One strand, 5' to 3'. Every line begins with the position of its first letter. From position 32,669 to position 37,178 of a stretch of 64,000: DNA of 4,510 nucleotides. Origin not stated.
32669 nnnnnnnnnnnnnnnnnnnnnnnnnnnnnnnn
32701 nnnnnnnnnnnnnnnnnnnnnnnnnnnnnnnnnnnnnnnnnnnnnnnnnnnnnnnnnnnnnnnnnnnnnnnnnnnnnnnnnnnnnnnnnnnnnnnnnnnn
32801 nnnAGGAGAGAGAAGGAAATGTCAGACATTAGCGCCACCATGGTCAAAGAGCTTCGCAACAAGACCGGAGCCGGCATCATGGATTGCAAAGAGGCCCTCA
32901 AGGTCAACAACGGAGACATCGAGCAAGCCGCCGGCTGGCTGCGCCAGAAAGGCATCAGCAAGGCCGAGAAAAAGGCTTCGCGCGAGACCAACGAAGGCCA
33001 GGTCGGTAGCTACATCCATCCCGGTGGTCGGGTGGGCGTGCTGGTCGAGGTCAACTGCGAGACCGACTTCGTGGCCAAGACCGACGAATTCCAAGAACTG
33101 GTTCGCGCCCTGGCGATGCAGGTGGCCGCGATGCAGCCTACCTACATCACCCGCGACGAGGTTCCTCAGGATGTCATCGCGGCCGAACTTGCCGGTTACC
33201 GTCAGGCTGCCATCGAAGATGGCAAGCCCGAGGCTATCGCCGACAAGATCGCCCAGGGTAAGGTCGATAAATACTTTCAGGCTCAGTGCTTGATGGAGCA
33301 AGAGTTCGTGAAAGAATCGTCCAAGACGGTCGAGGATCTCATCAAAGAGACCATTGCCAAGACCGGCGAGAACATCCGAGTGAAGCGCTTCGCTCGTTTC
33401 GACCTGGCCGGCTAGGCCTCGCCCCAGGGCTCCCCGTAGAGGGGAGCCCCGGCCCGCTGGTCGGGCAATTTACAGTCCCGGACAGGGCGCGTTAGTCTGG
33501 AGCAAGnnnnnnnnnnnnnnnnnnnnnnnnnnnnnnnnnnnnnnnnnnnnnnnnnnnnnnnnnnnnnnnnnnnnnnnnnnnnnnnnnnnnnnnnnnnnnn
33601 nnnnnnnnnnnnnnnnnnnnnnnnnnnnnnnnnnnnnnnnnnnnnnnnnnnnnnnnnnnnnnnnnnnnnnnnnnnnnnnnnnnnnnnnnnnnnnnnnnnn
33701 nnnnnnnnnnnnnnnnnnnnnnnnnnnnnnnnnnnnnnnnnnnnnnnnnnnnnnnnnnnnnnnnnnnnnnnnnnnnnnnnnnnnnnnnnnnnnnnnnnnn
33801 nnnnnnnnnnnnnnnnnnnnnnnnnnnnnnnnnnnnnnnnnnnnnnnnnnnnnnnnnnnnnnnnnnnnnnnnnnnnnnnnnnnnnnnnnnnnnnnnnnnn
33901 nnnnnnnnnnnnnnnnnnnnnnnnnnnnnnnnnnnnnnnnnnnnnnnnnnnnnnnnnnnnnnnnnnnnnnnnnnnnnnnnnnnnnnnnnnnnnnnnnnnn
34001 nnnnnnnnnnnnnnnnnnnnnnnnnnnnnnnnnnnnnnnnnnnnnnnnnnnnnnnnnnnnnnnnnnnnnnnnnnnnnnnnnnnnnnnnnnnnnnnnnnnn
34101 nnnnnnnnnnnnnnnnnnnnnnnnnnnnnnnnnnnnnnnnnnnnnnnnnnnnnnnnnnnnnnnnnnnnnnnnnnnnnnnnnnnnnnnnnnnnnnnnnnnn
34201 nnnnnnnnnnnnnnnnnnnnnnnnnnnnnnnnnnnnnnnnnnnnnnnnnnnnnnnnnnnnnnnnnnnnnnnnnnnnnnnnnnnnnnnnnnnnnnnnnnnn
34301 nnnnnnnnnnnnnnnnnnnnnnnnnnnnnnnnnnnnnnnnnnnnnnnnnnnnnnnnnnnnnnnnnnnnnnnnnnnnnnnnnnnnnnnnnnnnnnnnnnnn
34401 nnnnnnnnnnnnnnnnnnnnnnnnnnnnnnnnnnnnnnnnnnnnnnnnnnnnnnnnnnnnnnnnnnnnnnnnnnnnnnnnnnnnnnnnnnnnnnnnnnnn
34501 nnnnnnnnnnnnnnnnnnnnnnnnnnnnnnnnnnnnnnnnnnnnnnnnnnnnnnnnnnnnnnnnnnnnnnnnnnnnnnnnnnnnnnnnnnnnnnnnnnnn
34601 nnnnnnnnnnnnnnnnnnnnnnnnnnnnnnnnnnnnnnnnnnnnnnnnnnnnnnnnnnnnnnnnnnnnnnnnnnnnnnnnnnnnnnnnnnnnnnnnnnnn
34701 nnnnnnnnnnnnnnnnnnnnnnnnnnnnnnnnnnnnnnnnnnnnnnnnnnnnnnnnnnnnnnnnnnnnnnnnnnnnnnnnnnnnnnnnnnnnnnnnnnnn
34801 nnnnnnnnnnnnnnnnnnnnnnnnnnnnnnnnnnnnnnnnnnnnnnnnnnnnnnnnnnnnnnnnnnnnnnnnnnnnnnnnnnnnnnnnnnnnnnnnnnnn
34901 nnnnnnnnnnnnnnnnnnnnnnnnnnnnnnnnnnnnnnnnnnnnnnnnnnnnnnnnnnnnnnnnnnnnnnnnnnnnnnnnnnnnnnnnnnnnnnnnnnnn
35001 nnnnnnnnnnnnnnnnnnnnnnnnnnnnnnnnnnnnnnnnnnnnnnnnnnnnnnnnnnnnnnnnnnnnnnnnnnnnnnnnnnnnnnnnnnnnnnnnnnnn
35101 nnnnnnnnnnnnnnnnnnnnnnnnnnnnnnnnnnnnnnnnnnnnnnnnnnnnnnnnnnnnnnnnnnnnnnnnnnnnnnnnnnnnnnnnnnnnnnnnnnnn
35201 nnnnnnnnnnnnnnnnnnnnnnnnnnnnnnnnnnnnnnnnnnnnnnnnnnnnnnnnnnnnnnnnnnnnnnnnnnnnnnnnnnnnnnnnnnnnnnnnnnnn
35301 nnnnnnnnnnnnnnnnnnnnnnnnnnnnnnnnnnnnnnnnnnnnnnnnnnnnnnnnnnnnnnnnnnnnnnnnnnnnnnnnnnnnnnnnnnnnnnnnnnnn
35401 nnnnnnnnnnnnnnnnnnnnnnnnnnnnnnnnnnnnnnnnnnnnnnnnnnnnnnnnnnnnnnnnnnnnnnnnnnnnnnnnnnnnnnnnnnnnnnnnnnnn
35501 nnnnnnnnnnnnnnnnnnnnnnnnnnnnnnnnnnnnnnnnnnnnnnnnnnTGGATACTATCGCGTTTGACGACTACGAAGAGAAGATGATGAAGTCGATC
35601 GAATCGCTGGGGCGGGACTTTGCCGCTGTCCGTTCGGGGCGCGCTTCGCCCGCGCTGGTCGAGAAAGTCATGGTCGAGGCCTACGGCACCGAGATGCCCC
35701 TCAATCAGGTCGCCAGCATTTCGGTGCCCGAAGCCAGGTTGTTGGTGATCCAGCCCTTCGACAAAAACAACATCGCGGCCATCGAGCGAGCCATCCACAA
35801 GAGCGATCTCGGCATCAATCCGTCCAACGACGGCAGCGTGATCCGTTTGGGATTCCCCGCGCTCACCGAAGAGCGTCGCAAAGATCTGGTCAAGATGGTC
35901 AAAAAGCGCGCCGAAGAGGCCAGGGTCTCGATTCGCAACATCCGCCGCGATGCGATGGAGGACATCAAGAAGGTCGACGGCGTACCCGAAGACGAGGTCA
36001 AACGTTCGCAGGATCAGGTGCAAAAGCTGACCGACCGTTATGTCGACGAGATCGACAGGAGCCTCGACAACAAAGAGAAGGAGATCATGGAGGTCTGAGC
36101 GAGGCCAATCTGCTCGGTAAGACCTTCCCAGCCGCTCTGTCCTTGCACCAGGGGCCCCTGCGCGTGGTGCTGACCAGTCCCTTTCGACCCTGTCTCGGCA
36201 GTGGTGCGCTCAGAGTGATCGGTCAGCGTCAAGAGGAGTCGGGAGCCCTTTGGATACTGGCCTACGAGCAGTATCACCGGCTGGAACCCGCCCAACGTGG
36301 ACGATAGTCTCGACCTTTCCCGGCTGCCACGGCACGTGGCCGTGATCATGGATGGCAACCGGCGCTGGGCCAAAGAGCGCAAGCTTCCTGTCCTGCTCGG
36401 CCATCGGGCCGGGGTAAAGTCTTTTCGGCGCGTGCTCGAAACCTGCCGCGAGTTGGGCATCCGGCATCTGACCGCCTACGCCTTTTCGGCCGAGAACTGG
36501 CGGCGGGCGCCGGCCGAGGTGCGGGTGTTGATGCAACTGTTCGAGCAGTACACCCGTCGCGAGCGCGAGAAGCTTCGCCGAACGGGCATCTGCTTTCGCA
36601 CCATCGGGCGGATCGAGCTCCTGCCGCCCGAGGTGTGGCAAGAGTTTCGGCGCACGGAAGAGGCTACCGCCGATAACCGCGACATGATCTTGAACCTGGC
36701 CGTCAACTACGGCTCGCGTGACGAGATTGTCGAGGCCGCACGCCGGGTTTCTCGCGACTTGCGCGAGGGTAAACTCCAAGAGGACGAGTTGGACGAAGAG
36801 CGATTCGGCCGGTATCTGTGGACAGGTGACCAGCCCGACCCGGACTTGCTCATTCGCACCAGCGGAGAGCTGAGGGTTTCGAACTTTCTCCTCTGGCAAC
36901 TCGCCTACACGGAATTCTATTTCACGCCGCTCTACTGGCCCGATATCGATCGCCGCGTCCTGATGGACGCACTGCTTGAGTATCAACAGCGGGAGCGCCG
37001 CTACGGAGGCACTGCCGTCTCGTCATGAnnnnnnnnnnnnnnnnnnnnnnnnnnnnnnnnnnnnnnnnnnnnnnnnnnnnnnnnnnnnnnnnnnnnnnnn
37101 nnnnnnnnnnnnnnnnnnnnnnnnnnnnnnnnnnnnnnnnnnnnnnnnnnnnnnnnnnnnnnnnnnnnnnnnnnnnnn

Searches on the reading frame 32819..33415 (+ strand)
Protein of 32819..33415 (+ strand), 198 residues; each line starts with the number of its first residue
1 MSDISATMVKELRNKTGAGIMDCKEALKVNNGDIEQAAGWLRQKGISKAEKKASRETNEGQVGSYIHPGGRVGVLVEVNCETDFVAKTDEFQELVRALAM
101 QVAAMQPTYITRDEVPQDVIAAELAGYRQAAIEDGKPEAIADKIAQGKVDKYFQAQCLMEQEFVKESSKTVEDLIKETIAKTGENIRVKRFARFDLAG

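Call 82: find_encoding_contigs(protein=window:32819-33415:+, flank=10000, max_places=6)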
Protein window:32819-33415:+ (198 aa): no gene with exactly this product is on record in the collection.

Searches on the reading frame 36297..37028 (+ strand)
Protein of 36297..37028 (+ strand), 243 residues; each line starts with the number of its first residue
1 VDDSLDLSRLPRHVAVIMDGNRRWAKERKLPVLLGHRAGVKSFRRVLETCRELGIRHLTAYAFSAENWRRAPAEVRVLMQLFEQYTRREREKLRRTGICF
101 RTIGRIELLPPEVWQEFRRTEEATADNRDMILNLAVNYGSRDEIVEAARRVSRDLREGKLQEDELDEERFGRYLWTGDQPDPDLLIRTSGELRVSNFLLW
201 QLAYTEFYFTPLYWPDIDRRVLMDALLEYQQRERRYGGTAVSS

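Call 76: search_protein_families(library=pfam, proteins=[window:36297-37028:+], max_evalue=0.0001)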
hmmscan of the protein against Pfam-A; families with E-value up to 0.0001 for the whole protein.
window:36297-37028:+ (243 aa): 1 family
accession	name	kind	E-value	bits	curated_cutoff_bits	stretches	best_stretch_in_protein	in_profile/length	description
PF01255.24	Prenyltransf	-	2.2e-84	282.8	27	1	17-237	1-219/219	Putative undecaprenyl diphosphate synthase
